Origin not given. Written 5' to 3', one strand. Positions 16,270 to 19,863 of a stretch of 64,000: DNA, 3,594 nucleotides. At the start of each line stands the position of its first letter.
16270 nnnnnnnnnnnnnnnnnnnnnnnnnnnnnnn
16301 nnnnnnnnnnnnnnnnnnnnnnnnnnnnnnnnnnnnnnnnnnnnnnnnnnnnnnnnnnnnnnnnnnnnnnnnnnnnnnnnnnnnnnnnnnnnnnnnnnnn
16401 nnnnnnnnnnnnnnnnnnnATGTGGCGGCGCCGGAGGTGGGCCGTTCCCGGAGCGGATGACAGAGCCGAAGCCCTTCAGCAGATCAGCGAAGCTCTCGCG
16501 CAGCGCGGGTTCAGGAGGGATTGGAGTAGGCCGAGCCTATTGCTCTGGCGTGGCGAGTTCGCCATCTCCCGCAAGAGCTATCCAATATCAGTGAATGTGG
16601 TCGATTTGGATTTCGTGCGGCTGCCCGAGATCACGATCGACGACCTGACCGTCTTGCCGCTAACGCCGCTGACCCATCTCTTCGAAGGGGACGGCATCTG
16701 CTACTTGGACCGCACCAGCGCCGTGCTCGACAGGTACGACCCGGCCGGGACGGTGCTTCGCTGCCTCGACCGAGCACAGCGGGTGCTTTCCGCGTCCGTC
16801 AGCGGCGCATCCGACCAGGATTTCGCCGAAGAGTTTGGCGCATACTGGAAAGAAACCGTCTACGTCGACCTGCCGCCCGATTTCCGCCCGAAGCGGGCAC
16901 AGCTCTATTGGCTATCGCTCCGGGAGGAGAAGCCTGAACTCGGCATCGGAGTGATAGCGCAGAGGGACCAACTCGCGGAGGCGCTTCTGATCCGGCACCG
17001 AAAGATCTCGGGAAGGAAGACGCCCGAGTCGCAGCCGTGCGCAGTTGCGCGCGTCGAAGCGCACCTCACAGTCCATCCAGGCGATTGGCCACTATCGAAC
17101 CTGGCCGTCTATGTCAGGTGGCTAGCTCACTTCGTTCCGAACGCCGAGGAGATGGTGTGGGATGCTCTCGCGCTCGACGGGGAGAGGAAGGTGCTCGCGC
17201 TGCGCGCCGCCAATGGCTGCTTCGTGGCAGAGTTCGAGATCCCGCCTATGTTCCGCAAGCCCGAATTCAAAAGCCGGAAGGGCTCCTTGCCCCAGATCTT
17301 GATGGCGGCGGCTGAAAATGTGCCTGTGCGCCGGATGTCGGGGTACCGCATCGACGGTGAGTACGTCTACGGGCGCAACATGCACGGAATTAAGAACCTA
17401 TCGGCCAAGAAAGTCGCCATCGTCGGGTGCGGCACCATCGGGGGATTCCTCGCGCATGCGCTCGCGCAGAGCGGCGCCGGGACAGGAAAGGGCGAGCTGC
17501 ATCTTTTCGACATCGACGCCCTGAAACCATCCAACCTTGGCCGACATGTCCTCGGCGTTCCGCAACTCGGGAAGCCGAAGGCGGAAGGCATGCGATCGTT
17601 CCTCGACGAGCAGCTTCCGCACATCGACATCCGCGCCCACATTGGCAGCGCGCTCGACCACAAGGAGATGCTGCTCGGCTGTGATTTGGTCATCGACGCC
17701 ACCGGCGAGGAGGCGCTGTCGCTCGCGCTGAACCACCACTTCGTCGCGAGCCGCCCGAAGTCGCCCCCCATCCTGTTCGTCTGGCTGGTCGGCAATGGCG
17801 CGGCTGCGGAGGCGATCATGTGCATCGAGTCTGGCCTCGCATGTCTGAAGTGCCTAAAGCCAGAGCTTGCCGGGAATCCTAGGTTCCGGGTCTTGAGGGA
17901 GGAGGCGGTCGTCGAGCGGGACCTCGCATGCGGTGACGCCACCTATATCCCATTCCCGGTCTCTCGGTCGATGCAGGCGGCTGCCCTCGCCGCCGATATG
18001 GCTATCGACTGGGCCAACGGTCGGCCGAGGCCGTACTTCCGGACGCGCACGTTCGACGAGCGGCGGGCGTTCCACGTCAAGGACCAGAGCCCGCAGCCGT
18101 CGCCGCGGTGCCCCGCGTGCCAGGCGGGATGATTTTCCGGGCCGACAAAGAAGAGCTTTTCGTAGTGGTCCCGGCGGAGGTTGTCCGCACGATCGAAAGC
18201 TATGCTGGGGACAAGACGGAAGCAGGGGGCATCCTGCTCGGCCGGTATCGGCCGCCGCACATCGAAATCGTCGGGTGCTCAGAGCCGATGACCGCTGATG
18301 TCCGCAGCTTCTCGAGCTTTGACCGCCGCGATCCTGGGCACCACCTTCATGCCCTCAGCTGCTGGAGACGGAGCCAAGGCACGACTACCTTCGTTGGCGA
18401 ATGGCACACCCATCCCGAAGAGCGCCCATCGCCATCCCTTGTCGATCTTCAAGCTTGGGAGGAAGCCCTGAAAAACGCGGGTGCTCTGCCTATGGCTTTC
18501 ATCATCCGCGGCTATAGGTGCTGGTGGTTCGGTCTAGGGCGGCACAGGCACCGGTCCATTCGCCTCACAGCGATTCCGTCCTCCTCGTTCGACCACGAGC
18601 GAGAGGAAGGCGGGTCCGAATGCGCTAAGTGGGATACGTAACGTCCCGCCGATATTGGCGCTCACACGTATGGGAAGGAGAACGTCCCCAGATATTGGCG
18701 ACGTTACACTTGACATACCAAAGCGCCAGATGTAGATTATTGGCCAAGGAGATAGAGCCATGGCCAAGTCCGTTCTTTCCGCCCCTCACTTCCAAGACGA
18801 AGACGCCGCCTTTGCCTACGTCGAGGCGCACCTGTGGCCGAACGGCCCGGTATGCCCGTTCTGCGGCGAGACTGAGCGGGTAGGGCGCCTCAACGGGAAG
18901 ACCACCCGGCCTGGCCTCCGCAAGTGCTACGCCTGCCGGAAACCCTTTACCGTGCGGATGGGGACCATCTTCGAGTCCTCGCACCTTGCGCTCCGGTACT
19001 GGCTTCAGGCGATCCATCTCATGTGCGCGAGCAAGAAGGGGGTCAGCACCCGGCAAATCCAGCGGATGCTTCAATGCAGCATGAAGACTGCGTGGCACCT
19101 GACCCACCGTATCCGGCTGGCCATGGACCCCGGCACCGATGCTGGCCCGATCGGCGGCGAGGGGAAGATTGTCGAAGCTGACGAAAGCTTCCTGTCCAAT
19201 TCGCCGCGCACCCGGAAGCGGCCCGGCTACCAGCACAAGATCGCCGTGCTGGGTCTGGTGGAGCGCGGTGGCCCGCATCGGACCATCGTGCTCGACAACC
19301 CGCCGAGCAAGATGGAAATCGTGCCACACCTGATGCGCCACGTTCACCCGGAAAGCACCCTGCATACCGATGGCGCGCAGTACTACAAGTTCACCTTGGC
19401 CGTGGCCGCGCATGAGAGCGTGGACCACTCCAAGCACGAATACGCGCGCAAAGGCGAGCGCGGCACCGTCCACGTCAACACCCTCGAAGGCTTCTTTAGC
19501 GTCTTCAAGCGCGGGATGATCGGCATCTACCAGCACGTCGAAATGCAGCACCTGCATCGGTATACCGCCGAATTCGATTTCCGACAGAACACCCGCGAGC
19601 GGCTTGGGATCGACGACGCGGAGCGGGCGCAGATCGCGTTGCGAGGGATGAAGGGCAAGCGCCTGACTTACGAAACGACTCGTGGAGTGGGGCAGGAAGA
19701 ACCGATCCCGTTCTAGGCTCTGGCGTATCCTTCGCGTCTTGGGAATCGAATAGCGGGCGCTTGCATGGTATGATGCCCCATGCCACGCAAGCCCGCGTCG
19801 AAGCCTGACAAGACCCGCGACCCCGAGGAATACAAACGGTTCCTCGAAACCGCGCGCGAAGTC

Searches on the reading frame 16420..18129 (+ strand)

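Call 10: search_protein_families(library=padloc, proteins=[window:16420-18129:+], max_evalue=0.01)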
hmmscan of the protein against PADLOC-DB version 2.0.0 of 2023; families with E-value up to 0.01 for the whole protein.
window:16420-18129:+ (570 aa): 32 families (the best 25 are shown)
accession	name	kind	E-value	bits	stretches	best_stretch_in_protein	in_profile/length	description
PDLC00853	E1-E2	-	1.7e-156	520.4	1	15-568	3-545/546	E1-E2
PDLC00842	E1-E2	-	3e-129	430.2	1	16-569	4-546/549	E1-E2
PDLC00826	E1-E2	-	6e-95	317.1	1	18-568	3-575/576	E1-E2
PDLC00854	E1-E2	-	5.3e-77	258.1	2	301-569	331-603/605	E1-E2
PDLC00836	E1-E2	-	1.2e-55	187.2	1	14-536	20-547/602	E1-E2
PDLC00837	E1-E2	-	1.4e-54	183.9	1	33-535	27-539/593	E1-E2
PDLC00841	E1-E2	-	3.1e-48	162.9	1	48-567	42-587/590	E1-E2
PDLC00840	E1-E2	-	1.4e-37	127.8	1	275-531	158-414/458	E1-E2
PDLC00850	E1-E2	-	1.4e-37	127.4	2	286-513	270-496/566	E1-E2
PDLC00856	E1-E2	-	1.1e-35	121.3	1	86-530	85-516/573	E1-E2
PDLC00831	E1-E2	-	1.1e-31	108.3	2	306-534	295-524/578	E1-E2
PDLC00843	E1-E2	-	2e-28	97.2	1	324-532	313-523/575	E1-E2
PDLC00849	E1-E2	-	3.4e-23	80.2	2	292-456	296-459/582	E1-E2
PDLC00846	E1-E2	-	9.2e-23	78.6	2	310-531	299-520/587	E1-E2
PDLC00832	E1-E2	-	1.7e-22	77.4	1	301-428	309-437/588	E1-E2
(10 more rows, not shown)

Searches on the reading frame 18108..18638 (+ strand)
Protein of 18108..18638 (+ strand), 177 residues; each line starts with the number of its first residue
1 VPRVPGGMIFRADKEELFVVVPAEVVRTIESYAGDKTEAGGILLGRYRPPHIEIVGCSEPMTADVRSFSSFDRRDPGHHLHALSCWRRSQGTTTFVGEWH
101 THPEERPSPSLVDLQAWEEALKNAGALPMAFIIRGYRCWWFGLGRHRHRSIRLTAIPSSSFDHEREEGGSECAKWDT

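Call 10: search_protein_families(library=padloc, proteins=[window:18108-18638:+], max_evalue=0.01)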
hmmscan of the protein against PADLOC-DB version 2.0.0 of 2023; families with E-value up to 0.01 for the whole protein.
window:18108-18638:+ (177 aa): 27 families (the best 25 are shown)
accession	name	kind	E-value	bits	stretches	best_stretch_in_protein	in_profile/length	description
PDLC00896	JAB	-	2.3e-40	135.9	1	13-147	7-148/159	JAB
PDLC00887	JAB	-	3.2e-36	122.7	1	11-151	8-152/160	JAB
PDLC00902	JAB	-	7.7e-36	121.2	1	12-142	9-145/159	JAB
PDLC00894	JAB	-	4e-28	96.5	1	15-136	11-137/158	JAB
PDLC00901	JAB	-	2.7e-24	83.9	1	16-145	15-150/163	JAB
PDLC00903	JAB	-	1.6e-22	78.1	1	16-136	11-136/166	JAB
PDLC00909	JAB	-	1.3e-20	71.8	1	19-136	20-143/168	JAB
PDLC00898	JAB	-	4.5e-18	63.4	1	17-136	17-138/162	JAB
PDLC00890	JAB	-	5.3e-17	59.8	1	8-123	1-118/157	JAB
PDLC00891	JAB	-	5.9e-17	59.6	1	10-123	4-117/159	JAB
PDLC00895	JAB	-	6.2e-17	59.7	1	26-123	21-116/162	JAB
PDLC00908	JAB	-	8.5e-17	59.5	1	37-138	41-145/168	JAB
PDLC00838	E1-E2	-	2.7e-14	50.2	1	14-135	586-711/736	E1-E2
PDLC00889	JAB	-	1.5e-10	38.9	1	7-119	8-122/168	JAB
PDLC00888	JAB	-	1.6e-09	35.7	1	36-119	45-125/174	JAB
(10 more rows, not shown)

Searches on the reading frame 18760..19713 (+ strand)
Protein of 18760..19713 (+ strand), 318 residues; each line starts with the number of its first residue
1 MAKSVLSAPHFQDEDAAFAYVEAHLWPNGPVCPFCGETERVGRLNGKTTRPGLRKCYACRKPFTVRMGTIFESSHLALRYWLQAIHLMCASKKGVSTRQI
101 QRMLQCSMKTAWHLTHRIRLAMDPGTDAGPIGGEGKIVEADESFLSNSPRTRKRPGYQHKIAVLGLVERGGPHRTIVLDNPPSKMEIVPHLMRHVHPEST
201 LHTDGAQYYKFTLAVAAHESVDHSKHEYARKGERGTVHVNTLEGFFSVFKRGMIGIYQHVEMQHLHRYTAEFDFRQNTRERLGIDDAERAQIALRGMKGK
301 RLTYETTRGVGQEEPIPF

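Call 94: search_protein_families(library=pfam, proteins=[window:18760-19713:+], max_evalue=0.00001)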
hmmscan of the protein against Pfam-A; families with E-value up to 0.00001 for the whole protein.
window:18760-19713:+ (318 aa): 2 families
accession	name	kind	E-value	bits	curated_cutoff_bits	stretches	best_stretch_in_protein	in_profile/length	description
PF12762.13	DDE_Tnp_IS1595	-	1.1e-27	97.4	27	1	137-277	5-153/153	ISXO2-like transposase domain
PF12760.12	Zn_ribbon_IS1595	-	1.1e-12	48.1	25.4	1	13-61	2-45/46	Transposase zinc-ribbon domain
